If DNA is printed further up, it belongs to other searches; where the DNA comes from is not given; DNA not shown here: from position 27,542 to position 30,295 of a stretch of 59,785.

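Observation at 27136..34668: A tailed-virus genome carries a minimal conjugation-like / Ced-like membrane DNA-translocation (pilus) module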

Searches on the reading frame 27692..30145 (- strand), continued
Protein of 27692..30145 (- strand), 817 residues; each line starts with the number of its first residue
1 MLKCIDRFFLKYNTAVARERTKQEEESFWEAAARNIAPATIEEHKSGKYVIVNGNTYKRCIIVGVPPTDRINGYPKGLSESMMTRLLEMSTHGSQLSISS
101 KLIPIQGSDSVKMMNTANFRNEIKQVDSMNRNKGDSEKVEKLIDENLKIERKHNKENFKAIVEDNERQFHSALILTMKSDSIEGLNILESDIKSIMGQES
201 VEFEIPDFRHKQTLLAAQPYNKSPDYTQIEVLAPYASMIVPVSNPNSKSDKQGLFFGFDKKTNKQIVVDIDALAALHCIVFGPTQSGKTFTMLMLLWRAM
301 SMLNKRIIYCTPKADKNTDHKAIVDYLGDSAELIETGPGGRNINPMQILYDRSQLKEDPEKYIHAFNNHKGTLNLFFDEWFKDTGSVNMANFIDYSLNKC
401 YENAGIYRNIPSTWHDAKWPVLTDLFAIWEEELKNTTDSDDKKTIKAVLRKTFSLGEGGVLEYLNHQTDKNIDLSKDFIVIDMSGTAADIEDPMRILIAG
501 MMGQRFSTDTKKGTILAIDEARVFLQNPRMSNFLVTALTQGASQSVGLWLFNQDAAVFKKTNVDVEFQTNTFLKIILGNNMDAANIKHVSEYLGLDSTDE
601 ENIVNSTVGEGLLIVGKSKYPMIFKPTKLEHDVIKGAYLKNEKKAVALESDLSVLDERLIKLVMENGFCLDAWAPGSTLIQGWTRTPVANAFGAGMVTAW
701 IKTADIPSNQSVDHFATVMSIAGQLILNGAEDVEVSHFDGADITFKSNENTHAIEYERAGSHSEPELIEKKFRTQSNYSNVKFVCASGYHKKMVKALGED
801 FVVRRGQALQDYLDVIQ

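Call 21: find_encoding_contigs(protein=P0048, flank=10000, max_places=1)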
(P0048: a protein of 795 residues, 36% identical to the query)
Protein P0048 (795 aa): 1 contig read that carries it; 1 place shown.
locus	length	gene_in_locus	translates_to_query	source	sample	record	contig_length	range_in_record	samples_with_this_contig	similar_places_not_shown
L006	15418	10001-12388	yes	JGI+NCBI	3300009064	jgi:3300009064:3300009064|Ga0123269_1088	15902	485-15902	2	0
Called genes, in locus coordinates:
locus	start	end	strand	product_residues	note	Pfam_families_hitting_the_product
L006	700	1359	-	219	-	-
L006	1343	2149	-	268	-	-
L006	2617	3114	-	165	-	-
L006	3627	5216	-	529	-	PF03235:GmrSD_N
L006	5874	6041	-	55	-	-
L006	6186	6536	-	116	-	-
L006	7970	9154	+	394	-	-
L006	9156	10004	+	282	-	-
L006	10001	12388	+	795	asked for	PF01935:DUF87, PF12846:AAA_10 (faint)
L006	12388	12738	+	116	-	-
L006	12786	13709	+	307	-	-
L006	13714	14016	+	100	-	-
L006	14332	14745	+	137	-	PF21849:DUF6908, PF06853:DUF1249 (weak)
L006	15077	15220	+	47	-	-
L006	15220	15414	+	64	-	-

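Call 22: find_encoding_contigs(protein=P0025, flank=10000, max_places=1)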
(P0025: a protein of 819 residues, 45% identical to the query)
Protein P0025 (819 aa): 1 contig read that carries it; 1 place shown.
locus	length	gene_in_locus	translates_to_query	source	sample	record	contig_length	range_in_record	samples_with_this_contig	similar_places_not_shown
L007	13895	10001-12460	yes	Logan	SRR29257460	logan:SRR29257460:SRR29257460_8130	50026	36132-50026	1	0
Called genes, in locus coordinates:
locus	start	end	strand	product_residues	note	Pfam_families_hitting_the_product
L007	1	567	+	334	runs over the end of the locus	PF18906:Phage_tube_2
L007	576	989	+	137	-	-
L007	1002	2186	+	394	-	-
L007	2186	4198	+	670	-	-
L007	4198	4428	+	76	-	-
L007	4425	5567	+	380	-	-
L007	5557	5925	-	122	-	PF22842:Pel9A-like_beta_helix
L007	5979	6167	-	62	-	-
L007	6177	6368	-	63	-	-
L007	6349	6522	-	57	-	-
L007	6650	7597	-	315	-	-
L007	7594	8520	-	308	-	-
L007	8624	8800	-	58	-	-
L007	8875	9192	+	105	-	-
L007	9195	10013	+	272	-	-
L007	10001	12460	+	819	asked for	PF12846:AAA_10 (faint)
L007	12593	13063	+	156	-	-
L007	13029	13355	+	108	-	PF24043:DUF7352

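Call 43: find_related_loci(query=A3, collection=viral_contigs, flank=10000)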
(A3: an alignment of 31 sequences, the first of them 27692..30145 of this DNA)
Query A3 (817 aa) in viral_contigs; peptide patterns used: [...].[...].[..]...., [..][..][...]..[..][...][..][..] (x = any residue, [..] = any of these).
600 stretches matched a pattern (row limit reached: there are more); 3 encode a relative of the query (tblastn E <= 1e-3); 3 distinct loci.
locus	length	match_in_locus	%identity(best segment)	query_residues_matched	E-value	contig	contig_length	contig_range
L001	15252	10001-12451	90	1-817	0e+0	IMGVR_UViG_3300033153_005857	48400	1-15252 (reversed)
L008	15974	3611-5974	38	9-816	5e-164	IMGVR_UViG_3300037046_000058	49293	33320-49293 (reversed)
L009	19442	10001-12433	34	15-813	2e-148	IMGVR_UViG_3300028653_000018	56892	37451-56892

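Call 44: find_related_loci(query=A3, collection=genome_contigs, flank=10000)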
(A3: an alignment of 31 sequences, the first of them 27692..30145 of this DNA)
Query A3 (817 aa) in genome_contigs; peptide patterns used: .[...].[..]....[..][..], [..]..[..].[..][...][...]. (x = any residue, [..] = any of these).
599 stretches matched a pattern (row limit reached: there are more); 4 encode a relative of the query (tblastn E <= 1e-3); 4 distinct loci.
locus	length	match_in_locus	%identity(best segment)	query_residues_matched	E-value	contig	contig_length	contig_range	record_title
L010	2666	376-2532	40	7-729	9e-174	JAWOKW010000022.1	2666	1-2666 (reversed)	MAG: Candidatus Methanoperedens sp. isolate bin_184_1 c_000055091458, whole genome shotgun sequence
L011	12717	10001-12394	35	11-814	8e-158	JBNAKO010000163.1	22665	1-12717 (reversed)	MAG: Methanosarcina sp. isolate MSAR-AD1 2412900163, whole genome shotgun sequence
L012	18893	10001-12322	34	28-817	8e-148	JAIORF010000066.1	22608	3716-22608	MAG: bacterium isolate SMBSF11 20072_Bin_5_contigs_1_c_000000000272, whole genome shotgun sequence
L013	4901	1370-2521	39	28-414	3e-92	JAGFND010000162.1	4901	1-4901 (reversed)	MAG: Candidatus Methanoperedens sp. isolate Fe_173 PPOFJMJL_162, whole genome shotgun sequence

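Call 55: search_dna_similar(query=window:27692-30145:-, collection=plasmids, mode=protein, max_evalue=0.000001, max_rows=25)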
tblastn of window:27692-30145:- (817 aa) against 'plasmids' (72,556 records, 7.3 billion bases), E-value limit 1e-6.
Records with a match: 30; places in all: 31; records where one place covers at least 80% of the query: 0.
Best place of each record, by identity: <60% 30.
By first word of the organism name: Bacillus 11; Natrinema 9; Carnobacterium 1; Haloprofundus 1; Halobacillus 1; Haloterrigena 1; Natronorubrum 1; Subdoligranulum 1; Haladaptatus 1; Lysinibacillus 1; and 2 more.
By predicted mobility (MOB-suite, as given by PLSDB): non-mobilizable 25; mobilizable 4; conjugative 1.
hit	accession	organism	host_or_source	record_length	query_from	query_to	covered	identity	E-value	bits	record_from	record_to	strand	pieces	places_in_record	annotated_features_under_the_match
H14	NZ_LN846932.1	Carnobacterium maltaromaticum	-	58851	31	634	74%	22.9%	2e-10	72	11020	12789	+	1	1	DUF87 domain-containing protein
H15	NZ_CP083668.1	Haloprofundus halobius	cell culture,salt lake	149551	1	610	75%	22.4%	6e-7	61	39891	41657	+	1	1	transfer complex protein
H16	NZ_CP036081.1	Bacillus mycoides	cell culture,soil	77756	18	636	76%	21.5%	9e-12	77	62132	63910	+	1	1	protein TrsE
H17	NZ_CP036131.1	Bacillus mycoides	cell culture,soil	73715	18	636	76%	21.3%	8e-11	74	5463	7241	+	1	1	protein TrsE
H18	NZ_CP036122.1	Bacillus mycoides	cell culture,soil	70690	18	636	76%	21.3%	9e-11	74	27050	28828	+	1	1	protein TrsE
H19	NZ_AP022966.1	Bacillus cereus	-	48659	36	630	73%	22.1%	3e-8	66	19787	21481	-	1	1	DUF87 domain-containing protein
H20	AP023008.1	Bacillus cereus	-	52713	36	630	73%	22.1%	3e-8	66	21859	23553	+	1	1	hypothetical protein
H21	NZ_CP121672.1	Halobacillus naozhouensis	Calliactis tricolor,single cell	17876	35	619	72%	21.7%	4e-9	68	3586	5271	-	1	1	hypothetical protein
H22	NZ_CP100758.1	Natrinema gelatinilyticum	marine sediment,sediment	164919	36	562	65%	23.5%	1e-10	73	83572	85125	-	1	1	conjugal transfer protein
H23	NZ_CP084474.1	Natrinema sp. DC36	cell culture,sediment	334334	36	561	64%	23.1%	1e-9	70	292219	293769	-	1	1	conjugal transfer protein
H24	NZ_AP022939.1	Bacillus cereus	-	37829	36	630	73%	20.3%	5e-7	61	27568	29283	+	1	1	DUF87 domain-containing protein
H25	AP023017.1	Bacillus cereus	-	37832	36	630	73%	20.3%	5e-7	61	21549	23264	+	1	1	traE: conjugal transfer protein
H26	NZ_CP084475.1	Natrinema sp. DC36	cell culture,sediment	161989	36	561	64%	22.9%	2e-9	70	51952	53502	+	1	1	conjugal transfer protein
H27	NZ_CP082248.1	Natrinema sp. SYSU A 869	cell culture,salt lake sediment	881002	36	561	64%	22.7%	7e-9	67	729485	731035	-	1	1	conjugal transfer protein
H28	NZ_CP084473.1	Natrinema sp. DC36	cell culture,sediment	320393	36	561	64%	22.5%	3e-8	65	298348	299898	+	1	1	conjugal transfer protein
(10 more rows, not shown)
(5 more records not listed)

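Call 56: get_annotated_region(hit=H22, flank=8000)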
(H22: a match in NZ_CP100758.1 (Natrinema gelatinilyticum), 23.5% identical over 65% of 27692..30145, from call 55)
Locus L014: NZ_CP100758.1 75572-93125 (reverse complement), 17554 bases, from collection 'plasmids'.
description: Natrinema gelatinilyticum strain BND6 plasmid unnamed2, complete sequence
organism: Natrinema gelatinilyticum (NCBI taxid 2961571)
taxonomy: Archaea; Euryarchaeota; Halobacteria; Halobacteriales; Natrialbaceae; Natrinema; Natrinema gelatinilyticum
host: -; source: marine sediment,sediment; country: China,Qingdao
typing (MOB-suite, as given by PLSDB): non-mobilizable; mating-pair formation MPF_T
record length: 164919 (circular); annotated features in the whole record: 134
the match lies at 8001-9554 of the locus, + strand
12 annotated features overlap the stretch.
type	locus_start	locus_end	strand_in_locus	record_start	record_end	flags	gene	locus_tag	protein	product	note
CDS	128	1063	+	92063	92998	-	-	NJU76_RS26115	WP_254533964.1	glycosyl hydrolase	-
CDS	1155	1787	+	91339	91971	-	-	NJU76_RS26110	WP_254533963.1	dihydrofolate reductase family protein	-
CDS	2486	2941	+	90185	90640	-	-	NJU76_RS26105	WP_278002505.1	pilin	-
CDS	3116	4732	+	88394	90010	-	-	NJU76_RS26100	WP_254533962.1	hypothetical protein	-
CDS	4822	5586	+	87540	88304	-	-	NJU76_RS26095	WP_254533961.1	hypothetical protein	-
CDS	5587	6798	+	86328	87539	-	-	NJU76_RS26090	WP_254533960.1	hypothetical protein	-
CDS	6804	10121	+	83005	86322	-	-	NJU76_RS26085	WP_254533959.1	conjugal transfer protein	-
CDS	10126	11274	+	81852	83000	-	-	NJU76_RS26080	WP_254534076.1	hypothetical protein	-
CDS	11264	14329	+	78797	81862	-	-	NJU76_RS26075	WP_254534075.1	type IV secretory system conjugative DNA transfer family protein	-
CDS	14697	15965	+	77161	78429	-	-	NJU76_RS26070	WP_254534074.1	hypothetical protein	-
CDS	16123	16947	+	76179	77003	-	-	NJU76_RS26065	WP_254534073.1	IS5 family transposase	-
CDS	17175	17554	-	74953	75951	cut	-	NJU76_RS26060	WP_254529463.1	IS110 family transposase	-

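Call 57: get_annotated_region(hit=H16, flank=6000)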
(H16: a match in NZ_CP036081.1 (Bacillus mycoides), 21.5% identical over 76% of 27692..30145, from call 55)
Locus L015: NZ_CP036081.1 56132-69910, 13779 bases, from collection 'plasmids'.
description: Bacillus mycoides strain JAS1004 plasmid p78
organism: Bacillus mycoides (NCBI taxid 1405)
taxonomy: Bacteria; Bacillota; Bacilli; Bacillales; Bacillaceae; Bacillus; Bacillus mycoides
host: -; source: cell culture,soil; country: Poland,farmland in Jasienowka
typing (MOB-suite, as given by PLSDB): mobilizable; relaxase MOBQ
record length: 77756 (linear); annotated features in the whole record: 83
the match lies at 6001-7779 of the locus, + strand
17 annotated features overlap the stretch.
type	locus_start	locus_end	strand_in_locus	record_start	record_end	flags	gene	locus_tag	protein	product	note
CDS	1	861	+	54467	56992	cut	-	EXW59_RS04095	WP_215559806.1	SpaA isopeptide-forming pilin-related protein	-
CDS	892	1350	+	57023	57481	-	-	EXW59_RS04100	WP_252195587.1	hypothetical protein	-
CDS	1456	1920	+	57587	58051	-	-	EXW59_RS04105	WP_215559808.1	hypothetical protein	-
CDS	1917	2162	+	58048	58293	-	-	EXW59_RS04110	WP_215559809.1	hypothetical protein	-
CDS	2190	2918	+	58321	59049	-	-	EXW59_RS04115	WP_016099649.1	type IV secretory system conjugative DNA transfer family protein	-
CDS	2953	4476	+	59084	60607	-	-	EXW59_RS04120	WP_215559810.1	hypothetical protein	-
CDS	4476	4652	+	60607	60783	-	-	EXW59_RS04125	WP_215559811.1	hypothetical protein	-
CDS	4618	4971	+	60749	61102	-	-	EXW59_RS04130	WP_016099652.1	TrbC/VirB2 family protein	-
CDS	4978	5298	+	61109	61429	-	-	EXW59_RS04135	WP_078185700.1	hypothetical protein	-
CDS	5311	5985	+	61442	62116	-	-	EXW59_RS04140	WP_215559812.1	hypothetical protein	-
CDS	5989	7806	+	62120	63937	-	-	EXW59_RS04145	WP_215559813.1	protein TrsE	-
CDS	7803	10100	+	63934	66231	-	-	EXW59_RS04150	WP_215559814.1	VirD4-like conjugal transfer protein, CD1115 family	-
CDS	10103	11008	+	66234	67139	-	-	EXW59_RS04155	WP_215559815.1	hypothetical protein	-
CDS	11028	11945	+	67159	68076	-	-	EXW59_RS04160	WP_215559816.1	conjugal transfer protein TrbL family protein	-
CDS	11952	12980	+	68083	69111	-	-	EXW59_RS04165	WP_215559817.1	lysozyme family protein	-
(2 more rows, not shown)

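Call 91: search_protein_families(library=pfam, proteins=[L002:4907-5260:+, L004:5375-5737:+, L005:6559-6909:+, L006:12388-12738:+, L007:8875-9192:+, L008:313-678:+, L009:7352-7696:+, L011:5727-6077:+, L012:12342-12692:+, L015:4618-4971:+], max_evalue=0.05)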
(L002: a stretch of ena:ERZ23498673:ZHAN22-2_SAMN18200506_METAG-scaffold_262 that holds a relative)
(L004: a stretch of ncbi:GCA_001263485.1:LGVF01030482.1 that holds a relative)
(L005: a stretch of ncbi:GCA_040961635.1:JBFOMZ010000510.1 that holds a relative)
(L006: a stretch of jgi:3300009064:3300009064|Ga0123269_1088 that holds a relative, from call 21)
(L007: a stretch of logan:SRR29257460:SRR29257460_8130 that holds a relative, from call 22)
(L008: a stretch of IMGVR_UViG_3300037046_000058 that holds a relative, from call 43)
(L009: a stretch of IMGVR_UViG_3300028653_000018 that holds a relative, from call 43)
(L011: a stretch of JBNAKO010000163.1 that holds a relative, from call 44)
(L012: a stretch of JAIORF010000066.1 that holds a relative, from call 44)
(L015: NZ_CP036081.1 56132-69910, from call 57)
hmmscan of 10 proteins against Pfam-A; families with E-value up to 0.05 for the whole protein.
L002:4907-5260:+ (117 aa): 1 family
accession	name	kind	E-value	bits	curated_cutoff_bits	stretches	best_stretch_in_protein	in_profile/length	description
PF07438.16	DUF1514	-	0.048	14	25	1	5-36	6-37/62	Protein of unknown function (DUF1514)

L004:5375-5737:+ (120 aa): 0 families

L005:6559-6909:+ (116 aa): 1 family
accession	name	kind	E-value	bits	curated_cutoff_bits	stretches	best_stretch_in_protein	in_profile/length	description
PF04290.18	DctQ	-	0.0086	16.4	28.3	1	39-110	57-127/132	Tripartite ATP-independent periplasmic transporters, DctQ component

L006:12388-12738:+ (116 aa): 3 families
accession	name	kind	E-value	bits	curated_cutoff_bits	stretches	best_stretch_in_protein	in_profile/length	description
PF13956.11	Ibs_toxin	-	0.0023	18.3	27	1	1-14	2-16/19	Toxin Ibs, type I toxin-antitoxin system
PF20617.3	DUF6803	-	0.01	16.5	27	1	38-103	44-107/162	Family of unknown function (DUF6803)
PF09933.14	DUF2165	-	0.011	16.2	24.9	1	37-113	54-130/157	Predicted small integral membrane protein (DUF2165)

L007:8875-9192:+ (105 aa): 2 families
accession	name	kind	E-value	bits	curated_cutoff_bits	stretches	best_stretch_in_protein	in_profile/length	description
PF04956.18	TrbC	-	0.00058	20.4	27.9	1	4-95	13-93/98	TrbC/VIRB2 pilin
PF04123.18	DUF373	-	0.0081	16.1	28.3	1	7-95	227-315/335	Domain of unknown function (DUF373)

L008:313-678:+ (121 aa): 2 families
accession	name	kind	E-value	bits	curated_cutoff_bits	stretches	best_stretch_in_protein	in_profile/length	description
PF13197.11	DUF4013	-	0.00095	19.5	26.9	1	29-120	27-115/168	Protein of unknown function (DUF4013)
PF19607.4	DUF6112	-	0.012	15.8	25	0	52-119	14-81/88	Family of unknown function (DUF6112)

L009:7352-7696:+ (114 aa): 0 families

L011:5727-6077:+ (116 aa): 1 family
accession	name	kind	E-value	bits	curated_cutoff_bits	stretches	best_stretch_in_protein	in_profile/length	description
PF03994.20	DUF350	-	0.023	15.2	26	1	39-103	70-129/133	Domain of Unknown Function (DUF350)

L012:12342-12692:+ (116 aa): 0 families

L015:4618-4971:+ (117 aa): 2 families
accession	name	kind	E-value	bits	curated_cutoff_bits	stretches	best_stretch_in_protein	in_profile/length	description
PF04956.18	TrbC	-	1.1e-06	29.2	27.9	1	16-111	11-97/98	TrbC/VIRB2 pilin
PF18895.5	T4SS_pilin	-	0.00043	20.7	26.6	1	40-112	3-71/71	Type IV secretion system pilin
